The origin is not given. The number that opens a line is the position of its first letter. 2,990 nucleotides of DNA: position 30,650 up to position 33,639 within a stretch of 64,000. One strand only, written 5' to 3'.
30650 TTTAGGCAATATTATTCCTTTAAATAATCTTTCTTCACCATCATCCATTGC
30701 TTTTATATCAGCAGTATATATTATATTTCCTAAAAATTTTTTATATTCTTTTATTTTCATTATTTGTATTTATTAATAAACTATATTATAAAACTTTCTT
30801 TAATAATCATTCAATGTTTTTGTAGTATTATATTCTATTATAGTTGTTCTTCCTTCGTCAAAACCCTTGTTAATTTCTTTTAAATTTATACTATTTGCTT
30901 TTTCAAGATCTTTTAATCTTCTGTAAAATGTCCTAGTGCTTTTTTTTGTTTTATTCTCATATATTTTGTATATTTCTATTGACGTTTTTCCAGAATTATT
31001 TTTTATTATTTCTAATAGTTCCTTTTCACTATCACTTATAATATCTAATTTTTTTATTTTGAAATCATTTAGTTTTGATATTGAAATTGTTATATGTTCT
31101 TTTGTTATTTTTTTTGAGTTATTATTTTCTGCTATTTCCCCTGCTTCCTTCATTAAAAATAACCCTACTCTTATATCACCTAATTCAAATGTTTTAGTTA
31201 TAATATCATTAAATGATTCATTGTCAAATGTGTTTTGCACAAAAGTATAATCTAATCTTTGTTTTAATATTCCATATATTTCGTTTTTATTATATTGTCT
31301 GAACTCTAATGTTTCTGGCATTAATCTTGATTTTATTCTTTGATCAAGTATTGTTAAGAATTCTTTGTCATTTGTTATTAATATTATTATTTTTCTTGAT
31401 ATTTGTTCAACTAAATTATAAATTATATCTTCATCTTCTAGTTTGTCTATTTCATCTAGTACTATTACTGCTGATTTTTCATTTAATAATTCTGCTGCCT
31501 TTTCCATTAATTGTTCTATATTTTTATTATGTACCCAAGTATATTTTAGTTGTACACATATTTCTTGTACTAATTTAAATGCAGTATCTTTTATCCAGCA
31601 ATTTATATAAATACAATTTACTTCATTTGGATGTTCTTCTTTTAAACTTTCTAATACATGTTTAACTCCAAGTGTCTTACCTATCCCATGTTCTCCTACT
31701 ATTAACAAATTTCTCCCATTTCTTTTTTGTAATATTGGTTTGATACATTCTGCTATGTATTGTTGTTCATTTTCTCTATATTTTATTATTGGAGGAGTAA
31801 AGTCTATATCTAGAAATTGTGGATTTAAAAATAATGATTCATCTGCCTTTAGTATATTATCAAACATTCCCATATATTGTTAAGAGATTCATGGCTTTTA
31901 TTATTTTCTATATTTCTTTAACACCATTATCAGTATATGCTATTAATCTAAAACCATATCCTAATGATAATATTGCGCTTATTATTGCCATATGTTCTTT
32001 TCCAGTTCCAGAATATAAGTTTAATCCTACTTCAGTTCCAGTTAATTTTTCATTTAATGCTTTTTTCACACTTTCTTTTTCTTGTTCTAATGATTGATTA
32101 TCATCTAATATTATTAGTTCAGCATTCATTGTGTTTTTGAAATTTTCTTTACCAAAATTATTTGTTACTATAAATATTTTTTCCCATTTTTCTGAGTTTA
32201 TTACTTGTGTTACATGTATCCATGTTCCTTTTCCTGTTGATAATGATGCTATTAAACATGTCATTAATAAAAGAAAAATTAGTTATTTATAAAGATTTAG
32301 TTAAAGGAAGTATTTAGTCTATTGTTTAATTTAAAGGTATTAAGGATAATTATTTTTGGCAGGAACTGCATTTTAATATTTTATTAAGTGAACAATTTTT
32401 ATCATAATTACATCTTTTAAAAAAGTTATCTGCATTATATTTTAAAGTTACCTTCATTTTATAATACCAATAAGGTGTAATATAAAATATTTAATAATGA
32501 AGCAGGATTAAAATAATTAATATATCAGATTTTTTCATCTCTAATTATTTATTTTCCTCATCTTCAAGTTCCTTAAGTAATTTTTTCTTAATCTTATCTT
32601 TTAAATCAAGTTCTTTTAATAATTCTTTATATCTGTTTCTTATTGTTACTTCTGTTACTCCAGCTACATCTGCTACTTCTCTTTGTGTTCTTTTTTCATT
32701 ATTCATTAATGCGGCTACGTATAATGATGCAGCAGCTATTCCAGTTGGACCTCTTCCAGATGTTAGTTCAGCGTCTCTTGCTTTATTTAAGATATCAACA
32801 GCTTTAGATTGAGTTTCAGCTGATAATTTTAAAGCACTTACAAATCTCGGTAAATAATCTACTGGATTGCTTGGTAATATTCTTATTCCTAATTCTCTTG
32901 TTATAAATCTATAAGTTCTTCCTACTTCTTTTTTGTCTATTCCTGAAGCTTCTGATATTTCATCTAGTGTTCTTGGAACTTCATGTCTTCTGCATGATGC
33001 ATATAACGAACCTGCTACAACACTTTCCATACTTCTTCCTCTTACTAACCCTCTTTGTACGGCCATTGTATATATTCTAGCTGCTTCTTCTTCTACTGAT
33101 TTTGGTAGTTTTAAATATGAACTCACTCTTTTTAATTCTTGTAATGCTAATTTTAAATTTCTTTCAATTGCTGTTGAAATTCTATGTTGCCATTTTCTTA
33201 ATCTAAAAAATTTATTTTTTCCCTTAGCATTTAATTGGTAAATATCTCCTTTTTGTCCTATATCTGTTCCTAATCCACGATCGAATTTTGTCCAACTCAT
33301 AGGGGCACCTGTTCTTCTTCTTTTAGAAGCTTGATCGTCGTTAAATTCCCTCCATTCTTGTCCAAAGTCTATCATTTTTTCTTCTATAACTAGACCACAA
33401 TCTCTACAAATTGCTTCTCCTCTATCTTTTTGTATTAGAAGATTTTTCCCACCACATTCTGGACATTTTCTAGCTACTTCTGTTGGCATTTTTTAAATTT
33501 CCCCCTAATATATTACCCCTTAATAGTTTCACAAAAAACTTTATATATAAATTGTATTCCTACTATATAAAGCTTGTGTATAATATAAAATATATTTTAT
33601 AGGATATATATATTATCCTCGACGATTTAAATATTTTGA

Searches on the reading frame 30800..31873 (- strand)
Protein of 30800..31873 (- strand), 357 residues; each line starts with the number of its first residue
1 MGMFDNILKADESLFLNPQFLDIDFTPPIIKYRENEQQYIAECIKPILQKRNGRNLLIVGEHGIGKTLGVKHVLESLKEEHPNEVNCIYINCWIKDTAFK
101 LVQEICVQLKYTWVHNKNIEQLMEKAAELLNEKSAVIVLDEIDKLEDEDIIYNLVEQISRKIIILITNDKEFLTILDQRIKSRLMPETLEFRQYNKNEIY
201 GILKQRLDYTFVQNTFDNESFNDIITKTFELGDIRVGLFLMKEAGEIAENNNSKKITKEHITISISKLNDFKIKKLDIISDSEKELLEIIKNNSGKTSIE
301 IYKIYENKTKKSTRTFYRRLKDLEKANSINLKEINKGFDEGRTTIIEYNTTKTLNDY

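Call 102: search_protein_families(library=pfam, proteins=[window:30800-31873:-], max_evalue=0.0001)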
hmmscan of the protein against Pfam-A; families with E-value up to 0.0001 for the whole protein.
window:30800-31873:- (357 aa): 11 families
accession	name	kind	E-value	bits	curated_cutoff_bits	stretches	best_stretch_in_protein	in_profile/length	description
PF13401.12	AAA_22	-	9.1e-14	52.3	27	1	52-156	4-106/130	AAA domain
PF22703.2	Cdc6_lid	-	2e-10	40.8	27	1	202-262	3-64/68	Cdc6 AAA+ ATPase-type lid domain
PF13191.12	AAA_16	-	8.2e-09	36.6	32.6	1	32-150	4-151/167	AAA ATPase domain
PF00004.35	AAA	-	1.1e-07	32.8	21.2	1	56-173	1-111/131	ATPase family associated with various cellular activities (AAA)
PF07728.20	AAA_5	-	5.1e-07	30.2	22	1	55-173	1-105/139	AAA domain (dynein-related subfamily)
PF05621.17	TniB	-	1.4e-06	28.3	22.4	1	50-161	32-152/189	Bacterial TniB protein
PF00931.28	NB-ARC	-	2.4e-06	27.4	23.5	1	44-181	9-148/248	NB-ARC domain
PF05729.18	NACHT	-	3.1e-06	27.6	26.7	1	56-197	3-157/167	NACHT domain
PF13245.12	AAA_19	-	3.1e-05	24.6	25.1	1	50-169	8-125/134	AAA domain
PF24883.2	NPHP3_N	-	3.3e-05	24.6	24.8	0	51-98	20-64/164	Nephrocystin 3, N-terminal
PF13173.12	AAA_14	-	9.6e-05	22.8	27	1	54-164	3-93/129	AAA domain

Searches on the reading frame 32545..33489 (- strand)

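Call 103: search_protein_families(library=pfam, proteins=[window:32545-33489:-], max_evalue=0.0001)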
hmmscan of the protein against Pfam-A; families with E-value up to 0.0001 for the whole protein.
window:32545-33489:- (314 aa): 3 families
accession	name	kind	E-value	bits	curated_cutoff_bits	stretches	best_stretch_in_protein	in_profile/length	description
PF00382.24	TFIIB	-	2.2e-48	162.7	23.6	2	207-292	6-91/92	Transcription factor TFIIB repeat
PF08271.17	Zn_Ribbon_TF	-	7.6e-15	54.6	29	1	8-49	2-43/43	TFIIB zinc-binding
PF04545.22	Sigma70_r4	-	5.5e-05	23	24.1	0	264-294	18-48/50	Sigma-70, region 4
